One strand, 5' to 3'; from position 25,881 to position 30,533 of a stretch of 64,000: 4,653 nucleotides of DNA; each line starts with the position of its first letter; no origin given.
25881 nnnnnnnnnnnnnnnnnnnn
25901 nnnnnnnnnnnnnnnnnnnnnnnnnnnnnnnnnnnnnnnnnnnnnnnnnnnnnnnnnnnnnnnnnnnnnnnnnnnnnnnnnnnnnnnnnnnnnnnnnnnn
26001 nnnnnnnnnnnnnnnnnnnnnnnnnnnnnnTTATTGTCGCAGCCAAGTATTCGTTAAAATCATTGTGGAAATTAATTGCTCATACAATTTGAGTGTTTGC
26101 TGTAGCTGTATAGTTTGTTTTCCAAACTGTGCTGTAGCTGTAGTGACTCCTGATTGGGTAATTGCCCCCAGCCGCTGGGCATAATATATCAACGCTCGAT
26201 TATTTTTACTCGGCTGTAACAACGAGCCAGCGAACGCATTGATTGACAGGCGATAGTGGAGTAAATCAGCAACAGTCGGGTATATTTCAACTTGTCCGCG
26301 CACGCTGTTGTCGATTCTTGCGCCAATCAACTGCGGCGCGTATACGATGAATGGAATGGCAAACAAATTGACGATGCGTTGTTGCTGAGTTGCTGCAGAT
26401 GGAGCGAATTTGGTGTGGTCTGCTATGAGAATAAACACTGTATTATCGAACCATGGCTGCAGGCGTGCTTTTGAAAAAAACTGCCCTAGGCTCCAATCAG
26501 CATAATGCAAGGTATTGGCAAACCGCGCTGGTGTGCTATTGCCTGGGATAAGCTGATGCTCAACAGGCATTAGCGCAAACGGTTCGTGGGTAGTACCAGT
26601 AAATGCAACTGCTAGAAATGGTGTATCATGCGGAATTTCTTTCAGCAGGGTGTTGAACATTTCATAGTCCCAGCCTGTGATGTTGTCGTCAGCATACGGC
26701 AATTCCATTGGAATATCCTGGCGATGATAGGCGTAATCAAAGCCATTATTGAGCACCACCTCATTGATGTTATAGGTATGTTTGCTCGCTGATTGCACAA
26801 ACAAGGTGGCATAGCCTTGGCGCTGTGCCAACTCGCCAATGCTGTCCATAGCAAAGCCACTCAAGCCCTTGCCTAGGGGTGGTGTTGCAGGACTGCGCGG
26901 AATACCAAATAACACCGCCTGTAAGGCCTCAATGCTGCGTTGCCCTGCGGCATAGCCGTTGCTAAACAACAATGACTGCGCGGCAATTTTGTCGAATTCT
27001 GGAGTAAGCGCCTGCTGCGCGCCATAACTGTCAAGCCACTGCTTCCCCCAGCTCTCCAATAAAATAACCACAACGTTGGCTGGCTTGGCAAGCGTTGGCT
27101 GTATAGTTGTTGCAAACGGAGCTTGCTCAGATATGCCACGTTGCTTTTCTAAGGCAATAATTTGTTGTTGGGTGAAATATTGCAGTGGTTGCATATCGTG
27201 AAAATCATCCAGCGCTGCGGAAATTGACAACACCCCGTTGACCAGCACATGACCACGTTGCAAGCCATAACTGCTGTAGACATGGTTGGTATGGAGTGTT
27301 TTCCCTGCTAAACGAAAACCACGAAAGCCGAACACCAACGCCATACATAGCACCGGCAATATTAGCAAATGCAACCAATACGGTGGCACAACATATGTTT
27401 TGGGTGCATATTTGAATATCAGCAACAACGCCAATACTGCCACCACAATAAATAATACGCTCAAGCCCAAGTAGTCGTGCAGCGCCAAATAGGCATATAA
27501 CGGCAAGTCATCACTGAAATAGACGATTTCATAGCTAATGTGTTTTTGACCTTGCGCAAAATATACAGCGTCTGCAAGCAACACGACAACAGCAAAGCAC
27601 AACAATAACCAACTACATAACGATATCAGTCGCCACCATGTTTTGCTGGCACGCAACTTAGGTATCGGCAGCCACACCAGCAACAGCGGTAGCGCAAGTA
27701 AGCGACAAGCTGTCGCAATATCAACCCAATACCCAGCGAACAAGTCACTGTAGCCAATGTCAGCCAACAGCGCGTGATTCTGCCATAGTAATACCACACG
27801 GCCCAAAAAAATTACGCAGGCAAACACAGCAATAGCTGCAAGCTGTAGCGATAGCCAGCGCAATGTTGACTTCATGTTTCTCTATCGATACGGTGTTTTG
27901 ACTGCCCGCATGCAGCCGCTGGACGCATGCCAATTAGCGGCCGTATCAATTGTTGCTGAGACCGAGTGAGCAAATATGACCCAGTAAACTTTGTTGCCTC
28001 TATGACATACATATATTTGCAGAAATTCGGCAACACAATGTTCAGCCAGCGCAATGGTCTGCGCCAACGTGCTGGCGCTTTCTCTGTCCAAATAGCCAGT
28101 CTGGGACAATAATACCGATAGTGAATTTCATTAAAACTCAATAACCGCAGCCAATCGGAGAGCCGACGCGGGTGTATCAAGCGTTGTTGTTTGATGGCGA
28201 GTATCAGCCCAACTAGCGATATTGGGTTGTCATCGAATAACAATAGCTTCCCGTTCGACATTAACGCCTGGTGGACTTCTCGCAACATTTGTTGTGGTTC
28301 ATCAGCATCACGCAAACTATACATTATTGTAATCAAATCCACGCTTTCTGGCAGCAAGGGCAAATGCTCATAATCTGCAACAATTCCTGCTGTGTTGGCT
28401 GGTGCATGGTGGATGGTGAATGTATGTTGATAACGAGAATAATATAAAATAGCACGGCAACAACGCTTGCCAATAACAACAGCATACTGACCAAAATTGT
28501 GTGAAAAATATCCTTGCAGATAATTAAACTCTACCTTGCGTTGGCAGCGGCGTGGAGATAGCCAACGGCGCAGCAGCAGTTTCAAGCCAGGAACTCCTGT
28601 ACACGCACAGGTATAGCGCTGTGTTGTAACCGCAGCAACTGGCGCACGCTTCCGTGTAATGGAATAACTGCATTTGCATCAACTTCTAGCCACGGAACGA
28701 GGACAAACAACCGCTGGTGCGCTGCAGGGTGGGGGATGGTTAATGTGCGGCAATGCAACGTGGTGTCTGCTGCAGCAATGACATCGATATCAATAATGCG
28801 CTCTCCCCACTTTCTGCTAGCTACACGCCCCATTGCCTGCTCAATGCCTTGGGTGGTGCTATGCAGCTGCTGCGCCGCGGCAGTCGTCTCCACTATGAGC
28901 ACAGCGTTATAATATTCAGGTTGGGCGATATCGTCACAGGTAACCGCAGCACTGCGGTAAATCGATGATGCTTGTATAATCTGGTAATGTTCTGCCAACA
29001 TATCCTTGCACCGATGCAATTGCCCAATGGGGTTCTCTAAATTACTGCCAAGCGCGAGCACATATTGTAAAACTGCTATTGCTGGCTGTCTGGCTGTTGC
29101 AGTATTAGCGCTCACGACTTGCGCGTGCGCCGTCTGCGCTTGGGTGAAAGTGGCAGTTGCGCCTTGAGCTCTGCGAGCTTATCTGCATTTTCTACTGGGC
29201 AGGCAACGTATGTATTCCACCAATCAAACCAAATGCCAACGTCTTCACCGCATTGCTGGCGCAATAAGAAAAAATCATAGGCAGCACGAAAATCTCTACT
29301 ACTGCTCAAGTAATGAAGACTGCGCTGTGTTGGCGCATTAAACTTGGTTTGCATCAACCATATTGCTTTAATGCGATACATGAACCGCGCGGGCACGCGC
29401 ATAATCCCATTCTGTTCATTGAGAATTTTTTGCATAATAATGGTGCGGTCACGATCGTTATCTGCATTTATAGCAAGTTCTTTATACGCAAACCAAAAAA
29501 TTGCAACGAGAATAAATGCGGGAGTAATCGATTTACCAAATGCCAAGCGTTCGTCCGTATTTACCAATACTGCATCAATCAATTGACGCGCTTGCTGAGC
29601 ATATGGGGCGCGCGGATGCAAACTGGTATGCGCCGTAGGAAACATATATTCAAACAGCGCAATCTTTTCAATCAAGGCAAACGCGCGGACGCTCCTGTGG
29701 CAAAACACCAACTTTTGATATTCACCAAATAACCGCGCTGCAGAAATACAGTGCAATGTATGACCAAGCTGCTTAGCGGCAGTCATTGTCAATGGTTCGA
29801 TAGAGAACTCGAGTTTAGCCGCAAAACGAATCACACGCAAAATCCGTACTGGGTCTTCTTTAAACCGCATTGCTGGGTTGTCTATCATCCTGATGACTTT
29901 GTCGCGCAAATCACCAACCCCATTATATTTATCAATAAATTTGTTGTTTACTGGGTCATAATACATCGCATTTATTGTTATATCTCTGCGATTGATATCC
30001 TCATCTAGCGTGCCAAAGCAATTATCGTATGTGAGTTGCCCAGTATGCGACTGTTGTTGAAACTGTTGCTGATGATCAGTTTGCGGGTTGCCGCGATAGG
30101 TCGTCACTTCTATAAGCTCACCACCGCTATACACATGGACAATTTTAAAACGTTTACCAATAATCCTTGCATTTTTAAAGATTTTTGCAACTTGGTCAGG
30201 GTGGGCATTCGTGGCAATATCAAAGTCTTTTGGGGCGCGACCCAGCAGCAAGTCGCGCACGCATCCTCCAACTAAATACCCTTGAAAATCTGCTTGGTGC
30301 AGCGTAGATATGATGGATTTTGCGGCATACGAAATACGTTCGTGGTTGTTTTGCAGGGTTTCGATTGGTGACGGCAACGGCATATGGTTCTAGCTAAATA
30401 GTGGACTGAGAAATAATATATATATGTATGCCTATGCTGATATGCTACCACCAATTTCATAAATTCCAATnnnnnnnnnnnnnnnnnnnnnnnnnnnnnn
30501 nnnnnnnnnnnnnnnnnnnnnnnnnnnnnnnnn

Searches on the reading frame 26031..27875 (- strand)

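Call 14: search_protein_families(library=ncbifam, proteins=[window:26031-27875:-])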
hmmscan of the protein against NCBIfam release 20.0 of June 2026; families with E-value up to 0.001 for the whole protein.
window:26031-27875:- (614 aa): 6 families
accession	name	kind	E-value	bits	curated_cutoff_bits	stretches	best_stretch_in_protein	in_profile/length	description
NF053595.1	LptchSynLtaSGpos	equivalog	2.6e-09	36.2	970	1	263-541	235-528/626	lipoteichoic acid synthase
NF003000.0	PRK03776.1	equivalog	2.8e-09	35.5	574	1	175-505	84-415/763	phosphatidylglycerol--membrane-oligosaccharide glycerophosphotransferase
NF009027.0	PRK12363.1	equivalog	5.8e-09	35.1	572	1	256-561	147-464/703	phosphoglycerol transferase I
NF010322.0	PRK13759.1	equivalog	7.9e-05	21.3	481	1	266-326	7-67/486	arylsulfatase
TIGR03417.1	chol_sulfatase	equivalog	0.00014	20.9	433.45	0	266-311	3-49/500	choline-sulfatase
NF038282.1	LapC_YejM_PbgA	exception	0.00061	18.2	825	0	265-580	258-544/584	LPS biosynthesis-modulating metalloenzyme YejM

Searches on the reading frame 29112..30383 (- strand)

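Call 14: search_protein_families(library=ncbifam, proteins=[window:29112-30383:-])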
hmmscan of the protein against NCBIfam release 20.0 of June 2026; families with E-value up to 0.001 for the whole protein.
window:29112-30383:- (423 aa): 9 families
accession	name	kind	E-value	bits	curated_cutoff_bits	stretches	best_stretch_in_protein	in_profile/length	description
TIGR01942.1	pcnB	subfamily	5e-112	374.8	305.65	1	14-415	11-408/425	polynucleotide adenylyltransferase PcnB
NF008634.1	PRK11623.1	equivalog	5.1e-90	302.3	702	1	14-422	42-460/469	polynucleotide adenylyltransferase PcnB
NF009814.0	PRK13299.1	equivalog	1.1e-58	199.3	290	1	20-247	8-225/396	CCA tRNA nucleotidyltransferase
TIGR02692.1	tRNA_CCA_actino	equivalog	6.5e-41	140.4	438.8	1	17-250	12-242/466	CCA tRNA nucleotidyltransferase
NF008137.0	PRK10885.1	equivalog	4.3e-27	94.9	451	1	34-250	2-209/409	multifunctional CCA addition/repair protein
NF009813.0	PRK13298.1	equivalog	2.5e-25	89.3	606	1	35-271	3-230/417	tRNA CCA-pyrophosphorylase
NF009811.0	PRK13296.1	equivalog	7e-20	71.2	469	1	35-250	3-207/360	CCA tRNA nucleotidyltransferase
NF009812.0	PRK13297.1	equivalog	5e-19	68.6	624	1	31-206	10-172/364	tRNA CCA-pyrophosphorylase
NF041569.1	A-tRNAntase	equivalog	6.4e-16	57.8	1440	1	32-250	479-694/880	A-adding tRNA nucleotidyltransferase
